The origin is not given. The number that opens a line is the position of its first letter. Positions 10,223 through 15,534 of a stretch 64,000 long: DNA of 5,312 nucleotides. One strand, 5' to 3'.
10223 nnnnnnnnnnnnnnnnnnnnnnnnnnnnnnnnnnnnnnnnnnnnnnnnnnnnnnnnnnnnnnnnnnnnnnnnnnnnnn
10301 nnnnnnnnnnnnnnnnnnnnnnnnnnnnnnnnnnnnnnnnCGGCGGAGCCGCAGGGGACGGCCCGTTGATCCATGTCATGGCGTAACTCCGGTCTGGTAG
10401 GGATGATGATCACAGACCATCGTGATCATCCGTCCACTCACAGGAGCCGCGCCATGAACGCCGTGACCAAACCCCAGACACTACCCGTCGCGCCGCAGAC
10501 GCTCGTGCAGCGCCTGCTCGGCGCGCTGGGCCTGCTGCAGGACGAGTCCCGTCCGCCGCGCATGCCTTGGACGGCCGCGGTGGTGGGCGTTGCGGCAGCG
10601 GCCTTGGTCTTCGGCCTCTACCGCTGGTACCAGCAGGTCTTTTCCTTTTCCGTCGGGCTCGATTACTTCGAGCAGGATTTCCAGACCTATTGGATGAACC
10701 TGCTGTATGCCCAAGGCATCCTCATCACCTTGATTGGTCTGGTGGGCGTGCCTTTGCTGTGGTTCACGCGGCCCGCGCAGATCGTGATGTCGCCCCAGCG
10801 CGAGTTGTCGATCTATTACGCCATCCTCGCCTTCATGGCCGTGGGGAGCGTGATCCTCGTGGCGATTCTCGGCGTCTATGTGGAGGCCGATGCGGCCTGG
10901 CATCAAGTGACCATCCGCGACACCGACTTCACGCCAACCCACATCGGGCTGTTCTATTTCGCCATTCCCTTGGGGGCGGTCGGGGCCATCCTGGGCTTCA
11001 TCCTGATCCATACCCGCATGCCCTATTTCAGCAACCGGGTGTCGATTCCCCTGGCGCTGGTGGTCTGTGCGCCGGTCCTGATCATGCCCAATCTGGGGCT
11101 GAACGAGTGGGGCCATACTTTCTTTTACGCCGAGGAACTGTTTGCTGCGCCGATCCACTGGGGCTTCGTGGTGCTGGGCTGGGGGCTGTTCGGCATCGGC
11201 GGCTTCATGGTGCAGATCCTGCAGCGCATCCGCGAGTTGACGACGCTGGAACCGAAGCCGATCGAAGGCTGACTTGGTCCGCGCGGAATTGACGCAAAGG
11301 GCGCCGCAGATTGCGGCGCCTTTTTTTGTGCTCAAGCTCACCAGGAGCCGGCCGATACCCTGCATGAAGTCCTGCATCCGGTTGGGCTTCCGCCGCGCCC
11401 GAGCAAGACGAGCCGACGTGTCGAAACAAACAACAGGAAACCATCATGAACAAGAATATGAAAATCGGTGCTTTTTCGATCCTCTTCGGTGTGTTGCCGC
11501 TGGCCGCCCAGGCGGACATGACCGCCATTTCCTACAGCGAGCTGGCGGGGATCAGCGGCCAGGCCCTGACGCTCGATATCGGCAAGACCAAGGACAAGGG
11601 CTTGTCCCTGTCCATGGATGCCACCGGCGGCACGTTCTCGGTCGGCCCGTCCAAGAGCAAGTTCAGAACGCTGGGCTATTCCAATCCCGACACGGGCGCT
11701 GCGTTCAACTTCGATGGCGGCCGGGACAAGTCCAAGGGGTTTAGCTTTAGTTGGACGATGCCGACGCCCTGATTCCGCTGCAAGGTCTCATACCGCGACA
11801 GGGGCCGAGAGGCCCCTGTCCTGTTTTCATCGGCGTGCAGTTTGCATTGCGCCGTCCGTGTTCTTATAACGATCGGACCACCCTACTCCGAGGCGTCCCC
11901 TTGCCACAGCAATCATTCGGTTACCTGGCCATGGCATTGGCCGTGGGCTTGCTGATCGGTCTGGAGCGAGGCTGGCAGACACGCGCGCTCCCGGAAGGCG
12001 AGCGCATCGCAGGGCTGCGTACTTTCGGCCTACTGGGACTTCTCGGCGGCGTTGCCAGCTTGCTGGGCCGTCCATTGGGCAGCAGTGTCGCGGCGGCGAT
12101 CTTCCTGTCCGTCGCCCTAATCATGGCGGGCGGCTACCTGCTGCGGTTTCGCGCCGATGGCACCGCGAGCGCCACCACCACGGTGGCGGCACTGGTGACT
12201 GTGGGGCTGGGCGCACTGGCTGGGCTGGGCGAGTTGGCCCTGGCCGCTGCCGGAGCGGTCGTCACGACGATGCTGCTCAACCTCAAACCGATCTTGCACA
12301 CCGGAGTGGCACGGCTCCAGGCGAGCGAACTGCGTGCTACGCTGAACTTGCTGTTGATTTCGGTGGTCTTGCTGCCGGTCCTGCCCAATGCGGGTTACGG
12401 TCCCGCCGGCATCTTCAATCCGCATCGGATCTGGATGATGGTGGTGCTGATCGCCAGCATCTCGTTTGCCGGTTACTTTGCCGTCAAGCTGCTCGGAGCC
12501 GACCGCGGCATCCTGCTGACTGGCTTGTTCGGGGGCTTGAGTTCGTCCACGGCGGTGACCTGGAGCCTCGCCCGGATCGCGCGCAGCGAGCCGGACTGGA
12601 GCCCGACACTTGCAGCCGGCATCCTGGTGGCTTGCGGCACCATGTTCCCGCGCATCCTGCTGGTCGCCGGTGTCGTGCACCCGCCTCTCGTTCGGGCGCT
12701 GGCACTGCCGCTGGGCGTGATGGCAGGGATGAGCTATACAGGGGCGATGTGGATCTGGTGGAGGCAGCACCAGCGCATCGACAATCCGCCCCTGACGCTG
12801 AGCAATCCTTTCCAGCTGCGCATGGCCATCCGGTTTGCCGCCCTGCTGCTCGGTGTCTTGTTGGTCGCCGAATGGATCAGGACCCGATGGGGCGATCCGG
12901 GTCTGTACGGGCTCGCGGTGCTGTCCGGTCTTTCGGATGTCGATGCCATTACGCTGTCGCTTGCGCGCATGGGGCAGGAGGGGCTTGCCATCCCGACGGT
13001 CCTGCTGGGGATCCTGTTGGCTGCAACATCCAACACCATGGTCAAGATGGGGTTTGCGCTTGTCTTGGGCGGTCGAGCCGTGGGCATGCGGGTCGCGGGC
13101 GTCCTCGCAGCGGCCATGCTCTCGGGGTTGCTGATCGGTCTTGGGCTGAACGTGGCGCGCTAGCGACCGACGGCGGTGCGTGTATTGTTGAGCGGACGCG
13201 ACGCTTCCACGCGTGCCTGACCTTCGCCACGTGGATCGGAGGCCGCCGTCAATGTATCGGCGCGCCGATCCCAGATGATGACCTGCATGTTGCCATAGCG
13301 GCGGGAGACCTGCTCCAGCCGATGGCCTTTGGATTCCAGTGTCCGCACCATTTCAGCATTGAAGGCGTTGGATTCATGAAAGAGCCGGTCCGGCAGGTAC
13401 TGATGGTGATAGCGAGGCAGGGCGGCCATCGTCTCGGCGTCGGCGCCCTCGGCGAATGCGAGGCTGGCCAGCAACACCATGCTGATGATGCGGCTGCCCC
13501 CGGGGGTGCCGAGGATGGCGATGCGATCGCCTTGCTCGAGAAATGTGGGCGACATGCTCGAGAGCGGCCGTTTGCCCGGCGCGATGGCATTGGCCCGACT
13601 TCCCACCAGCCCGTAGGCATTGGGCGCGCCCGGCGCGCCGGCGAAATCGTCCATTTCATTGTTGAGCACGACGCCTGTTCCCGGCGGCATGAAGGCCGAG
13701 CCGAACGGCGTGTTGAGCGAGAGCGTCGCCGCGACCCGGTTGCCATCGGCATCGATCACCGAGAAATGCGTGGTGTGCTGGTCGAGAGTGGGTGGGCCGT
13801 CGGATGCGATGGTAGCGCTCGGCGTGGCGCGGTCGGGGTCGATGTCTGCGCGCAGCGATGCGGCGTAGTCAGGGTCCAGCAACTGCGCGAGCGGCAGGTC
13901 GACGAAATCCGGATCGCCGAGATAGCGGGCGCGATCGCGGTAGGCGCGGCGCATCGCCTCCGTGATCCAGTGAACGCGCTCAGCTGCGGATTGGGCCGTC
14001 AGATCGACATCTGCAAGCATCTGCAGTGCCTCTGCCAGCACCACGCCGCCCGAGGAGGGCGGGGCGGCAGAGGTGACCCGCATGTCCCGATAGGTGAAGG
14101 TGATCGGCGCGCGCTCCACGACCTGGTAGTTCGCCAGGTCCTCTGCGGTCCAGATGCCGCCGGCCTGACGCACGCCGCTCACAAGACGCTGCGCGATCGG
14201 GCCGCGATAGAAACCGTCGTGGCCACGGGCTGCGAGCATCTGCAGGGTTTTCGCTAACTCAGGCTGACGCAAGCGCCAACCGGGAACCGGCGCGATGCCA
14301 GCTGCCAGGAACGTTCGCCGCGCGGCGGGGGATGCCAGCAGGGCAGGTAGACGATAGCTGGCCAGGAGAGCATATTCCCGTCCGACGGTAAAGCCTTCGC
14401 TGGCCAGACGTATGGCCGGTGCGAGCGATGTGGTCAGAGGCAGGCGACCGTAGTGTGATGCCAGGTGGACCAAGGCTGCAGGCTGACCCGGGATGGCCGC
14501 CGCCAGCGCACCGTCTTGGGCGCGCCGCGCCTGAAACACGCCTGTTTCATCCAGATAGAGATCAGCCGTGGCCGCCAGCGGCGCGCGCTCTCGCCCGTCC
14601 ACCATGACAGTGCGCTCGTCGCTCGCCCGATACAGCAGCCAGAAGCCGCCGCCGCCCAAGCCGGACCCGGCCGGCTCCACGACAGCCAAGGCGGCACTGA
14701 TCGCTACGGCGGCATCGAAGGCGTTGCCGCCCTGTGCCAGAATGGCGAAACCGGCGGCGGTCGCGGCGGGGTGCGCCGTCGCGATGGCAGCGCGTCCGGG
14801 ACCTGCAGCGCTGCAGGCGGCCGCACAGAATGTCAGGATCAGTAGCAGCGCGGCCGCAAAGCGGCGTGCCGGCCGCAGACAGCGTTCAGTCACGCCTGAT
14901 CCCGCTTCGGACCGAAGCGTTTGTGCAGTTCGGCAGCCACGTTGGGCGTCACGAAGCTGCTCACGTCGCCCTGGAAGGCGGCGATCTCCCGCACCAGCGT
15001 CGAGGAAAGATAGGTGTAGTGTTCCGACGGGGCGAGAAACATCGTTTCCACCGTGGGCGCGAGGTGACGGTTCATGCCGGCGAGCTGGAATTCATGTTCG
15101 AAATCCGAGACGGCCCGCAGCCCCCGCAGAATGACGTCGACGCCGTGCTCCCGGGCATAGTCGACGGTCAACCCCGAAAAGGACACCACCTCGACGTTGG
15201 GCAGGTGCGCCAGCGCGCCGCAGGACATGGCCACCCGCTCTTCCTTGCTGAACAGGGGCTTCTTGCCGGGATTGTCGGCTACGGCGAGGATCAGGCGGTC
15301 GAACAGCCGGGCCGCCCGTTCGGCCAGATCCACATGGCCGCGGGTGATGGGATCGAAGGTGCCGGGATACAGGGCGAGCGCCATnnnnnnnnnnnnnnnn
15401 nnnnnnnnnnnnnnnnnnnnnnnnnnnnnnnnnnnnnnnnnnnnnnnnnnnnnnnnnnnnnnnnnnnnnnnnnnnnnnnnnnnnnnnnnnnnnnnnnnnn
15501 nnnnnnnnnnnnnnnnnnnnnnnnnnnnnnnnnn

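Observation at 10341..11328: Orphan pmoC-family gene replaces the expected fabD-fabG-acpP-fabF after fabH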

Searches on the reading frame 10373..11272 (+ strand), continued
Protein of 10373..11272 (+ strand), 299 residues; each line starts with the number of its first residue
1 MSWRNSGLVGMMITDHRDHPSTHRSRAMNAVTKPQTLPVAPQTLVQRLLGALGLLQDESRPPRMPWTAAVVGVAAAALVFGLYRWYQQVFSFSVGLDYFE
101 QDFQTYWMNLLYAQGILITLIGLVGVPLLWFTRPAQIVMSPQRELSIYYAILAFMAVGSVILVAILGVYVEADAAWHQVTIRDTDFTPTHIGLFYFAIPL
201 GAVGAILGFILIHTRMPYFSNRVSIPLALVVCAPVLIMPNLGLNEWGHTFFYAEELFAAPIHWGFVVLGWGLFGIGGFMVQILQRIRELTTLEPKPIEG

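Call 77: fold_search(model_id=the predicted structure, library=pdb)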
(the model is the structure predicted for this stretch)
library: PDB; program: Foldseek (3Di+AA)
matches with E <= 10: 145; with E <= 0.001: 20
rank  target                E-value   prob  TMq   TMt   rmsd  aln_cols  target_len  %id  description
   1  7s4m_C                1.1e-11  1.00  0.69  0.76   4.8       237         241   38  CryoEM structure of Methylocystis sp. str. Rockwell pMMO in a POPC nanodisc at 2.42 Angstrom resolution (released 2022-03-30)
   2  9cl2_Ba               6.5e-11  1.00  0.68  0.77   3.7       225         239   37  Particulate methane monooxygenase in washed native membranes (released 2025-01-08)
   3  9leg_C                1.1e-10  1.00  0.67  0.70   4.0       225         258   38  AMO complex (released 2026-02-04)
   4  9pxf_G                1.3e-10  1.00  0.67  0.71   4.0       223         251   37  Ammonia monooxygenase in native membranes from N. briensis (released 2026-01-28)
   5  7yzy_C                2.2e-10  1.00  0.67  0.75   3.8       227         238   35  pMMO structure from native membranes by cryoET and STA (released 2022-08-10)
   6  7s4h_C                3.0e-10  1.00  0.68  0.77   3.7       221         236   36  CryoEM structure of Methylococcus capsulatus (Bath) pMMO in a native lipid nanodisc at 2.14 Angstrom resolution (released 2022-03-30)
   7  7s4l_C                3.1e-10  1.00  0.64  0.74   4.1       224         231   34  CryoEM structure of Methylotuvimicrobium alcaliphilum 20Z pMMO in a POPC nanodisc at 2.46 Angstrom resolution (released 2022-03-30)
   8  9cl1_Ba               3.6e-10  1.00  0.68  0.79   3.1       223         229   34  Particulate methane monooxygenase in 0.02% DDM (released 2025-01-08)
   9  9cl6_C                7.8e-10  1.00  0.68  0.72   3.8       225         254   38  Ammonia monooxygenase in native membranes (released 2025-01-08)
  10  4pi2_C                1.1e-08  1.00  0.64  0.75   4.3       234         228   34  Crystal structure of particulate methane monooxygenase from Methylocystis sp. ATCC 49242 (Rockwell) soaked in zinc (released 2014-06-25)
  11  4phz_C                3.2e-08  1.00  0.61  0.75   5.2       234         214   30  Crystal structure of particulate methane monooxygenase from Methylocystis sp. ATCC 49242 (Rockwell) (released 2014-06-25)
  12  4phz_K                3.6e-08  1.00  0.61  0.75   5.2       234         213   29  Crystal structure of particulate methane monooxygenase from Methylocystis sp. ATCC 49242 (Rockwell) (released 2014-06-25)
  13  4phz_G                4.1e-08  1.00  0.60  0.75   5.2       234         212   29  Crystal structure of particulate methane monooxygenase from Methylocystis sp. ATCC 49242 (Rockwell) (released 2014-06-25)
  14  4pi0_C                1.1e-07  1.00  0.62  0.76   3.3       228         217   31  Crystal structure of particulate methane monooxygenase from Methylocystis sp. ATCC 49242 (Rockwell) soaked in copper (released 2014-06-25)
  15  4pi0_G                3.2e-07  1.00  0.62  0.78   3.8       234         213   29  Crystal structure of particulate methane monooxygenase from Methylocystis sp. ATCC 49242 (Rockwell) soaked in copper (released 2014-06-25)
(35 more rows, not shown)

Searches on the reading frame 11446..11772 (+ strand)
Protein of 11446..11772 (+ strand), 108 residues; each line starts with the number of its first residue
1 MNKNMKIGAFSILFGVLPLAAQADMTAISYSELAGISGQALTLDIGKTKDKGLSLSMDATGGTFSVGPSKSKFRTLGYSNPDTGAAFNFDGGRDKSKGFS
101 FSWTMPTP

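Call 6: search_protein_families(library=pfam, proteins=[window:11446-11772:+])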
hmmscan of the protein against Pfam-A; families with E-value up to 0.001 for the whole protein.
window:11446-11772:+ (108 aa): 0 families

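Call 36: search_protein_families(library=ncbifam, proteins=[window:11446-11772:+], max_evalue=0.01)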
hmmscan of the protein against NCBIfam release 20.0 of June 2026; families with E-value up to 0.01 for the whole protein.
window:11446-11772:+ (108 aa): 0 families

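Call 55: search_protein_representatives(protein=window:11446-11772:+)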
Query: 108 residues. Proteins with E-value up to 0.001 (for the whole library): 4; up to 1e-10: 2; up to 1e-30: 1. The best 4 are listed.
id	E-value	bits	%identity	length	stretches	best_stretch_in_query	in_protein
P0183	1.6e-47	176.5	79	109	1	1-107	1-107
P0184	6.4e-21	91.1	51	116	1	6-107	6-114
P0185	1.9e-06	44.6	46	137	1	5-56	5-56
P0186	1.4e-04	38.6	28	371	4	11-76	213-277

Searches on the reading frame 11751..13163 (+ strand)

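Call 6: search_protein_families(library=pfam, proteins=[window:11751-13163:+])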
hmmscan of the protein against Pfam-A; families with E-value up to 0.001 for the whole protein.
window:11751-13163:+ (470 aa): 2 families
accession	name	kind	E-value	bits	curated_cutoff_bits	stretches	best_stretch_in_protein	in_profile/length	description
PF13194.11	DUF4010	-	8.3e-72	241.7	30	1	232-440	1-210/210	Domain of unknown function (DUF4010)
PF02308.21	MgtC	-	9.7e-17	61.9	31.4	1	59-183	1-119/121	MgtC family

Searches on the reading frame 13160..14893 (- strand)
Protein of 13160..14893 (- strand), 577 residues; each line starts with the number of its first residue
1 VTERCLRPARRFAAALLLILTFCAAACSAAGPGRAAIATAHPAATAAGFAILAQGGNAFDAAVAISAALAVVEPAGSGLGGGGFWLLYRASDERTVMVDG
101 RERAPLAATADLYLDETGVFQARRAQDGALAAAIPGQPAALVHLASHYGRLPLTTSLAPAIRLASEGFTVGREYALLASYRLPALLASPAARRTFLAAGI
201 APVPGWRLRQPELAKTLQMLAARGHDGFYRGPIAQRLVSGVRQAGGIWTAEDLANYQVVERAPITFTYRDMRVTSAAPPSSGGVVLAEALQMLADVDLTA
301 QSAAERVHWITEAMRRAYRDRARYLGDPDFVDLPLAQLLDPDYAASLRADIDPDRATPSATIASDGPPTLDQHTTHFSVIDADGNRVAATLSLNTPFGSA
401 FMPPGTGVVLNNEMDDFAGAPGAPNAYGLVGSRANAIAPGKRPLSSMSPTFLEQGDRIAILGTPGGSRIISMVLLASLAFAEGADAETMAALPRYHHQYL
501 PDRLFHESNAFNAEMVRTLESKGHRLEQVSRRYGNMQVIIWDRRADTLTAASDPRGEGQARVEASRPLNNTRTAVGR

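Call 6: search_protein_families(library=pfam, proteins=[window:13160-14893:-])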
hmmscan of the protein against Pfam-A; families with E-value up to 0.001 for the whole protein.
window:13160-14893:- (577 aa): 1 family
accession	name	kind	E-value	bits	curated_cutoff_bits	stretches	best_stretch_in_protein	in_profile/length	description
PF01019.26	G_glu_transpept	-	6.8e-160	533.7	27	1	51-558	3-512/512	Gamma-glutamyltranspeptidase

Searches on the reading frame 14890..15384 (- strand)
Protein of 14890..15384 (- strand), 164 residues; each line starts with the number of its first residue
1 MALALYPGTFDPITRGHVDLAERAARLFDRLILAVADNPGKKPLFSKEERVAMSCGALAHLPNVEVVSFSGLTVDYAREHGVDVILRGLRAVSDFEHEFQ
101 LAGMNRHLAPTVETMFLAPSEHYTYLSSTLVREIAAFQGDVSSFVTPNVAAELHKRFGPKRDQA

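Call 28: search_protein_families(library=pfam, proteins=[window:14890-15384:-])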
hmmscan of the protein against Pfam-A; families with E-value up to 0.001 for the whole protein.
window:14890-15384:- (164 aa): 2 families
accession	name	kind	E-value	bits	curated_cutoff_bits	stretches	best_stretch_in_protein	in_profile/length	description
PF01467.32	CTP_transf_like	-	3.6e-30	105.3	21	1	5-133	1-132/133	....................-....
PF08218.17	Citrate_ly_lig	-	0.00038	20.6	20.9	1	11-72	9-68/182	Citrate lyase ligase C-terminal domain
